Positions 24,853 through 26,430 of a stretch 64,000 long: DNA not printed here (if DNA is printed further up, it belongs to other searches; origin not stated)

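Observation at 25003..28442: AOS-family PLP enzyme + multi-TM histidine kinase + single-domain response regulator directly upstream of the type IV pilus operon: candidate CqsA/LqsA-type autoinducer module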

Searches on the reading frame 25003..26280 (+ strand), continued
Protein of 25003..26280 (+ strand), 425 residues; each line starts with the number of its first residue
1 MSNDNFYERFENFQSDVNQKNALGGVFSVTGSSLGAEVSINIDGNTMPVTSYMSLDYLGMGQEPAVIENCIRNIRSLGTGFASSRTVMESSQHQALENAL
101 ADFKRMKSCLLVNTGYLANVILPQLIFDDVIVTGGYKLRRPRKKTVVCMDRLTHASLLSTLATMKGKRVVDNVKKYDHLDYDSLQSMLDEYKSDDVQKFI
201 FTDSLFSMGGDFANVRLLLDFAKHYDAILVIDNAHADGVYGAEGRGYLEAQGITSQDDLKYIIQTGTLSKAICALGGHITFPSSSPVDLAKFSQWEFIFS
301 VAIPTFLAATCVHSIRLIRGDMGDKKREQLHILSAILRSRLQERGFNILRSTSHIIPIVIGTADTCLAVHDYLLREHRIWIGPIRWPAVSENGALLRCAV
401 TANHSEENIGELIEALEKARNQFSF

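Call 53: get_annotated_region(hit=H80, flank=300)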
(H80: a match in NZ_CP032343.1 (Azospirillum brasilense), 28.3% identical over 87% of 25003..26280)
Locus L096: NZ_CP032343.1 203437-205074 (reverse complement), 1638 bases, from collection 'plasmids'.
description: Azospirillum brasilense strain MTCC4038 plasmid p4, complete sequence
organism: Azospirillum brasilense (NCBI taxid 192)
taxonomy: Bacteria; Pseudomonadota; Alphaproteobacteria; Rhodospirillales; Azospirillaceae; Azospirillum; Azospirillum brasilense
host: -; source: soil sample,Agricultural field; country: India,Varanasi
typing (MOB-suite, as given by PLSDB): non-mobilizable
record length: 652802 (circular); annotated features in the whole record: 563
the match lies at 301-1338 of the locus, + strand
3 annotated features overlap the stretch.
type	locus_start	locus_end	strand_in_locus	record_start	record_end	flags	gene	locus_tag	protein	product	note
CDS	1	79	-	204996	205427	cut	-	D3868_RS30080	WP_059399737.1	GIY-YIG nuclease family protein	-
CDS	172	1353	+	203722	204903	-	bioF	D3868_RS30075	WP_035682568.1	8-amino-7-oxononanoate synthase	GO:0009102 - biotin biosynthetic process [Evidence IEA]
CDS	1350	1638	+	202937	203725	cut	-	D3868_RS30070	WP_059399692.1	alpha/beta fold hydrolase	-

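Call 54: get_annotated_region(hit=H74, flank=300)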
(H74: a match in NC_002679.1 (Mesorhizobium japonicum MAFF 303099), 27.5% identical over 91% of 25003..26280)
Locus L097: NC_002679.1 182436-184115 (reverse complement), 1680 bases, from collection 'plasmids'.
description: Mesorhizobium japonicum MAFF 303099 plasmid pMLa, complete sequence
organism: Mesorhizobium japonicum MAFF 303099 (NCBI taxid 266835)
taxonomy: Bacteria; Pseudomonadota; Alphaproteobacteria; Hyphomicrobiales; Phyllobacteriaceae; Mesorhizobium; Mesorhizobium japonicum; Mesorhizobium japonicum MAFF 303099
host: -; source: -; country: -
typing (MOB-suite, as given by PLSDB): conjugative; relaxase MOBP,MOBP; mating-pair formation MPF_T
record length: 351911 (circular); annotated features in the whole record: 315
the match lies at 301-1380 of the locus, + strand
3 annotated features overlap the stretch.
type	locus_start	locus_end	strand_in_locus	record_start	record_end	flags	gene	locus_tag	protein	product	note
CDS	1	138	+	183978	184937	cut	-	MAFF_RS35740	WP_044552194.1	aminotransferase class IV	-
CDS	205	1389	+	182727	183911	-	-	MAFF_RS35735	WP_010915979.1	glycine C-acetyltransferase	GO:0009058 - biosynthetic process [Evidence IEA]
CDS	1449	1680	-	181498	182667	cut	-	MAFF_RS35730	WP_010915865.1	Xaa-Pro peptidase family protein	GO:0006508 - proteolysis [Evidence IEA]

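Call 55: get_annotated_region(hit=H96, flank=300)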
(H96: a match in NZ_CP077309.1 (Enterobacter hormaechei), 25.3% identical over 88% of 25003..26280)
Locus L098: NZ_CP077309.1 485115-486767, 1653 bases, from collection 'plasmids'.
description: Enterobacter hormaechei strain FDAARGOS 1433 plasmid unnamed1
organism: Enterobacter hormaechei (NCBI taxid 158836)
taxonomy: Bacteria; Pseudomonadota; Gammaproteobacteria; Enterobacterales; Enterobacteriaceae; Enterobacter; Enterobacter hormaechei
host: -; source: -; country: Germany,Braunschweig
typing (MOB-suite, as given by PLSDB): non-mobilizable
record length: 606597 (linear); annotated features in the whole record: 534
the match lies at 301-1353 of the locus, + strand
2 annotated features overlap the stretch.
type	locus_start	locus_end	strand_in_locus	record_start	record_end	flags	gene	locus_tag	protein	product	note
CDS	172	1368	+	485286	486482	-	kbl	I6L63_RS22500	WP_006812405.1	glycine C-acetyltransferase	GO:0006567 - threonine catabolic process [Evidence IEA]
CDS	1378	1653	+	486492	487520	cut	tdh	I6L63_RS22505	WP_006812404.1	L-threonine 3-dehydrogenase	GO:0006567 - threonine catabolic process [Evidence IEA]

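Call 56: get_annotated_region(hit=H42, flank=3000)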
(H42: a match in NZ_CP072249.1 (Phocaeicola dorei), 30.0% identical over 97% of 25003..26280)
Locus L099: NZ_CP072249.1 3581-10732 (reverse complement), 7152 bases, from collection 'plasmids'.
description: Phocaeicola dorei strain CL06T03C03 plasmid pBdorCL06T03-3, complete sequence
organism: Phocaeicola dorei (NCBI taxid 357276)
taxonomy: Bacteria; Bacteroidota; Bacteroidia; Bacteroidales; Bacteroidaceae; Phocaeicola; Phocaeicola dorei
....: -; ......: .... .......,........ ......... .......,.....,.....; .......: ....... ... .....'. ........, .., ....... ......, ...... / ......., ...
typing (MOB-suite, as given by PLSDB): conjugative; replicon rep_cluster_663; relaxase MOBP; mating-pair formation MPF_T
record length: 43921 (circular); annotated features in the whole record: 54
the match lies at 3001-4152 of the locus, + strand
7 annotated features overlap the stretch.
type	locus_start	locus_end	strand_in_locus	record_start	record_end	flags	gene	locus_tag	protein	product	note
CDS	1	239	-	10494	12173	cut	-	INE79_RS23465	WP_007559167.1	MAC/perforin domain-containing protein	-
CDS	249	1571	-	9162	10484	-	-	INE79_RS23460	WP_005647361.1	hypothetical protein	-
CDS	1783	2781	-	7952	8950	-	-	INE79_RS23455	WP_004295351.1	hypothetical protein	-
CDS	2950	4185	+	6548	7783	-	-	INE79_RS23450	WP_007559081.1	aminotransferase class I/II-fold pyridoxal phosphate-dependent enzyme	-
CDS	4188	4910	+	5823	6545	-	-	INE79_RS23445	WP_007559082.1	TetR/AcrR family transcriptional regulator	-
CDS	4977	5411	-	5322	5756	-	-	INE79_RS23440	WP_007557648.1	hypothetical protein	-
CDS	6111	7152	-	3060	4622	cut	-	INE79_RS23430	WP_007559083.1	relaxase/mobilization nuclease domain-containing protein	-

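Call 57: search_solved_structures(query=L099:2950-4185:+, max_evalue=1e-30, show_alignments=5)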
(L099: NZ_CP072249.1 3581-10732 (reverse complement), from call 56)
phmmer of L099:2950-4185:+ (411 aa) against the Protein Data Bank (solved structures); distinct sequences matched with E-value up to 1e-30: 45.
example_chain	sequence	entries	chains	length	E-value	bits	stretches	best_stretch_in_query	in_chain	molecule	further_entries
8guh_A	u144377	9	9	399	6.7e-90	305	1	22-406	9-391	Serine palmitoyltransferase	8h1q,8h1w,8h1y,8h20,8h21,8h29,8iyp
3a2b_A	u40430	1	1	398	7.7e-90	304.8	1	26-406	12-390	Serine palmitoyltransferase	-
7v58_A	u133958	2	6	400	1.4e-69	238.1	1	27-410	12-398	2-amino-3-ketobutyrate coenzyme A ligase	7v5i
8s1y_A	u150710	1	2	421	6.2e-69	236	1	61-408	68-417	8-amino-7-oxononanoate synthase/2-amino-3-ketobutyrate coenzyme A ligase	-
7poa_A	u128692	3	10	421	2.2e-68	234.1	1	61-408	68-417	8-amino-7-oxononanoate synthase/2-amino-3-ketobutyrate coenzyme A ligase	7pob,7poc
1fc4_A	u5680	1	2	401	4.1e-68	233.3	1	60-408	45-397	2-AMINO-3-KETOBUTYRATE CONENZYME A LIGASE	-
3tqx_A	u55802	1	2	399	6.6e-67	229.3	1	56-407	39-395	2-amino-3-ketobutyrate coenzyme A ligase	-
7bxp_A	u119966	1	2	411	2.8e-64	220.7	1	61-401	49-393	2-amino-3-ketobutyrate coenzyme A ligase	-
7bxq_A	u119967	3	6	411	1.7e-63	218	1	61-401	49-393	2-amino-3-ketobutyrate coenzyme A ligase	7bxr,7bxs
7k0i_B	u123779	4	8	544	4.2e-59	203.6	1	62-409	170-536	Serine palmitoyltransferase 2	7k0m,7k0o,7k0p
6m4n_B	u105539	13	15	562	4.7e-59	203.4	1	62-409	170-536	Serine palmitoyltransferase 2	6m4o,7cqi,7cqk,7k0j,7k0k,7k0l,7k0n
7u7h_A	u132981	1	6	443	2.3e-58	201.1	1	61-399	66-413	7-keto-8-aminopelargonate synthetase-like enzyme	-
7yjo_B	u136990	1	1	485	4.1e-57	197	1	67-401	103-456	Long chain base biosynthesis protein 2a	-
7yjk_B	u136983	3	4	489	4.2e-57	197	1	67-401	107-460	Long chain base biosynthesis protein 2a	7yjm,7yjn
28eh_A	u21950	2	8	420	5.5e-55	190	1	53-406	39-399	Cysteate-C-fatty acyltransferase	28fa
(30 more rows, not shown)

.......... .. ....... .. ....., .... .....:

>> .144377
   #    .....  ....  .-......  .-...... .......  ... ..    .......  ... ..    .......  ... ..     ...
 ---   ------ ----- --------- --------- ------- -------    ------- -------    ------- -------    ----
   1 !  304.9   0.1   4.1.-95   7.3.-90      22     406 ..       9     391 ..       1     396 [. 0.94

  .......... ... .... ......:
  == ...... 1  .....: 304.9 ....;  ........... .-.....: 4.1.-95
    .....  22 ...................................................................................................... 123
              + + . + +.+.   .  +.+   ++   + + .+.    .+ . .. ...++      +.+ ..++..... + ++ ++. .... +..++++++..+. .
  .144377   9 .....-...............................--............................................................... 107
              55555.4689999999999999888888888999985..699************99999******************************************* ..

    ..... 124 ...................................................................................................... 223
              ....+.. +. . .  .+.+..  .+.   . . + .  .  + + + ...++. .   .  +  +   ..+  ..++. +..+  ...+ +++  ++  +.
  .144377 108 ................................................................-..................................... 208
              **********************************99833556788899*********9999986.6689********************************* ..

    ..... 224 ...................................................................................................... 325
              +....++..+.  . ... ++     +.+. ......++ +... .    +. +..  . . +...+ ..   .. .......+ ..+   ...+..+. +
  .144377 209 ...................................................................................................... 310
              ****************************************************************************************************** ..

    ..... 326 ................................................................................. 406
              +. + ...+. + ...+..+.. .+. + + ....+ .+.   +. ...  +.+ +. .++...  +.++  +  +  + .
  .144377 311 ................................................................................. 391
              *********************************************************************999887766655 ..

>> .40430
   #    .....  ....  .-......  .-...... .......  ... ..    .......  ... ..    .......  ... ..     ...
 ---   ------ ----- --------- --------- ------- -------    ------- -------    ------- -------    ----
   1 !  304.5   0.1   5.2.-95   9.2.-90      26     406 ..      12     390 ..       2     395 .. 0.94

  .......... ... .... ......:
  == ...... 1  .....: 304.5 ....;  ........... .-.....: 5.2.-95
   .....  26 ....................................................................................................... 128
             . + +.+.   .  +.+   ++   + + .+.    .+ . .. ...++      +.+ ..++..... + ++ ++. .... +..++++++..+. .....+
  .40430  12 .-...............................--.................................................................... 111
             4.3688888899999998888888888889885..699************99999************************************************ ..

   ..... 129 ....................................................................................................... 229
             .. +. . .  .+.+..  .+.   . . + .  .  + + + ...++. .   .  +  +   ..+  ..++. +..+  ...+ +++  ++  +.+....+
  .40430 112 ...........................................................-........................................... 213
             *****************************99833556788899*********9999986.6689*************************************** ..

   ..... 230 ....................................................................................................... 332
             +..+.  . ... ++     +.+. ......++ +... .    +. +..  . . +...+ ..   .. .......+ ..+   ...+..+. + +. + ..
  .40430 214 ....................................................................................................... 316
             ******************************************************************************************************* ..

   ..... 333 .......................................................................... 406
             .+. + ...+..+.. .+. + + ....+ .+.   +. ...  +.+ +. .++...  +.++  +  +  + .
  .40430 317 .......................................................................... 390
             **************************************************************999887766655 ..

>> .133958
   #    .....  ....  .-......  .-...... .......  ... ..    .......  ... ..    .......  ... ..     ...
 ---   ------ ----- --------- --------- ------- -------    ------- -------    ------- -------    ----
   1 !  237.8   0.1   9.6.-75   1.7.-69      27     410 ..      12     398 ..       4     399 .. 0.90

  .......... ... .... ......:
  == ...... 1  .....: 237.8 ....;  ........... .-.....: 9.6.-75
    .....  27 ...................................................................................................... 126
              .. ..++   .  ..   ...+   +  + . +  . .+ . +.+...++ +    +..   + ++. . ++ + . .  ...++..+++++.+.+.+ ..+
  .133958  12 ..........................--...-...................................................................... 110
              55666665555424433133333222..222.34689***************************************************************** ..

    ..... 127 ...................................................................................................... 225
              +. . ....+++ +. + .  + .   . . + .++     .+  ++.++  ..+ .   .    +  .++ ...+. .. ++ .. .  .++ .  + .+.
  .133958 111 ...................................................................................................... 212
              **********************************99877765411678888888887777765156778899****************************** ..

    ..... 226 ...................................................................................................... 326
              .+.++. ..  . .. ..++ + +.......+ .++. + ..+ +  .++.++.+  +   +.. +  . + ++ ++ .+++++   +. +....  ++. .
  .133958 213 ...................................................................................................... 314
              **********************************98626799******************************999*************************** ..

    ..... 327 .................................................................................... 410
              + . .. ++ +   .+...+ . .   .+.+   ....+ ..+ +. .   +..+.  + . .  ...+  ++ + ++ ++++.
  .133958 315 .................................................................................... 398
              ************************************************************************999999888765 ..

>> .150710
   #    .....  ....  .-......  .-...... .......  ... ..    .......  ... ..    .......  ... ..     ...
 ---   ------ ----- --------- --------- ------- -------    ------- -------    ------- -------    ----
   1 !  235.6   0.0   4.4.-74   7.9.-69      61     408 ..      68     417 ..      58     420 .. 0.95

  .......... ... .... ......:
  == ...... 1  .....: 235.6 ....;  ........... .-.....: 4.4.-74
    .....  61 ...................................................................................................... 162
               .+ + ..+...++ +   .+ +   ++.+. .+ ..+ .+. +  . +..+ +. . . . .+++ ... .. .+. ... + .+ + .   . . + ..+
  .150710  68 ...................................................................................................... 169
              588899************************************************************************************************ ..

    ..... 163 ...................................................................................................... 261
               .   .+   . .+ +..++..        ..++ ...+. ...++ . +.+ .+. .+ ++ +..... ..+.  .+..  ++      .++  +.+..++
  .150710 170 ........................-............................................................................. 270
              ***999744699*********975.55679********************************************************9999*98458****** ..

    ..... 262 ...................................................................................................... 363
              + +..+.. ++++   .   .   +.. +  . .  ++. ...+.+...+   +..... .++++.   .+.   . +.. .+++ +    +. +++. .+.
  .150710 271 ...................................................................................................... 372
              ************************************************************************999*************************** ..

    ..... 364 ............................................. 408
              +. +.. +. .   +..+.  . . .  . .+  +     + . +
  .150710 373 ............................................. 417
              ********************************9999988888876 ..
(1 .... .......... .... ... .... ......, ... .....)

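Call 78: list_cluster_members(proteins=[P0001, P0003, P0004, P0012])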
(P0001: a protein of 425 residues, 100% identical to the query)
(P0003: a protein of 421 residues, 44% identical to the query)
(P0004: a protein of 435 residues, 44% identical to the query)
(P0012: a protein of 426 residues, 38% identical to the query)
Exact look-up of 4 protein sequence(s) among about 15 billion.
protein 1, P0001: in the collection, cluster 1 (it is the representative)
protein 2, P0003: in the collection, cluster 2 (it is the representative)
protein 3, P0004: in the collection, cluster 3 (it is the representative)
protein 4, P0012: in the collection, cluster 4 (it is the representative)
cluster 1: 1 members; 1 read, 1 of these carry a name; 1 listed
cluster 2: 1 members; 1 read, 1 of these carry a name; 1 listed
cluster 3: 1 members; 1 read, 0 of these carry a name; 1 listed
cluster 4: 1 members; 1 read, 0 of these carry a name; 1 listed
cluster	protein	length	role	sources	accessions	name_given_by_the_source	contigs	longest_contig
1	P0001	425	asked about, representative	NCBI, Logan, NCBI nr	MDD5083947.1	MAG: aminotransferase class I/II-fold pyridoxal phosphate-dependent enzyme [Candidatus ... | aminotransferase class I/II-fold pyridoxal phosphate-dependent enzyme [Candidatus ...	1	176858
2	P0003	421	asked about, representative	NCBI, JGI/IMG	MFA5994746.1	MAG: aminotransferase class I/II-fold pyridoxal phosphate-dependent enzyme [Parcubacteria ... | 7-keto-8-aminopelargonate synthetase-like enzyme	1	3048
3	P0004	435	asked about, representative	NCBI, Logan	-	-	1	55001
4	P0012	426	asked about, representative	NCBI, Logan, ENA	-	-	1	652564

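Call 84: find_encoding_contigs(protein=P0003, flank=5000, max_places=2)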
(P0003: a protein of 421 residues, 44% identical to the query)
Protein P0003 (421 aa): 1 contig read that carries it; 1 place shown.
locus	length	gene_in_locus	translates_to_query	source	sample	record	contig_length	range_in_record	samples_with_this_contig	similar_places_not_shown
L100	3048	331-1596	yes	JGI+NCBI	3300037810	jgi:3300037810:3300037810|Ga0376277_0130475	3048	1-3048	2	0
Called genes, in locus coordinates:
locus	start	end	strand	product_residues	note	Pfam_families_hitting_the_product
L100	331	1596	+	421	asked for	PF00155:Aminotran_1_2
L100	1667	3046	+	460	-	PF00512:HisKA, PF02518:HATPase_c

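Call 85: find_encoding_contigs(protein=P0010, flank=5000, max_places=2)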
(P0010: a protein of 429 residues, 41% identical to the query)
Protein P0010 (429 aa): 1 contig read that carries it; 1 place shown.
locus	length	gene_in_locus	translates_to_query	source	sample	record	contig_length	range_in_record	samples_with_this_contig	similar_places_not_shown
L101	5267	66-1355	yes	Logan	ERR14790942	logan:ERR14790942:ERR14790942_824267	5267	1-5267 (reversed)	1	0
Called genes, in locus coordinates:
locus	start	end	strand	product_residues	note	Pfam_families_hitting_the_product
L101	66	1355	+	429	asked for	PF00155:Aminotran_1_2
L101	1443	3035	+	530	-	PF16927:HisKA_7TM, PF00512:HisKA, PF02518:HATPase_c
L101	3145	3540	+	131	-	PF02675:AdoMet_dc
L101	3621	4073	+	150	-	-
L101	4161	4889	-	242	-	PF13508:Acetyltransf_7 (faint)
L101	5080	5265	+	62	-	?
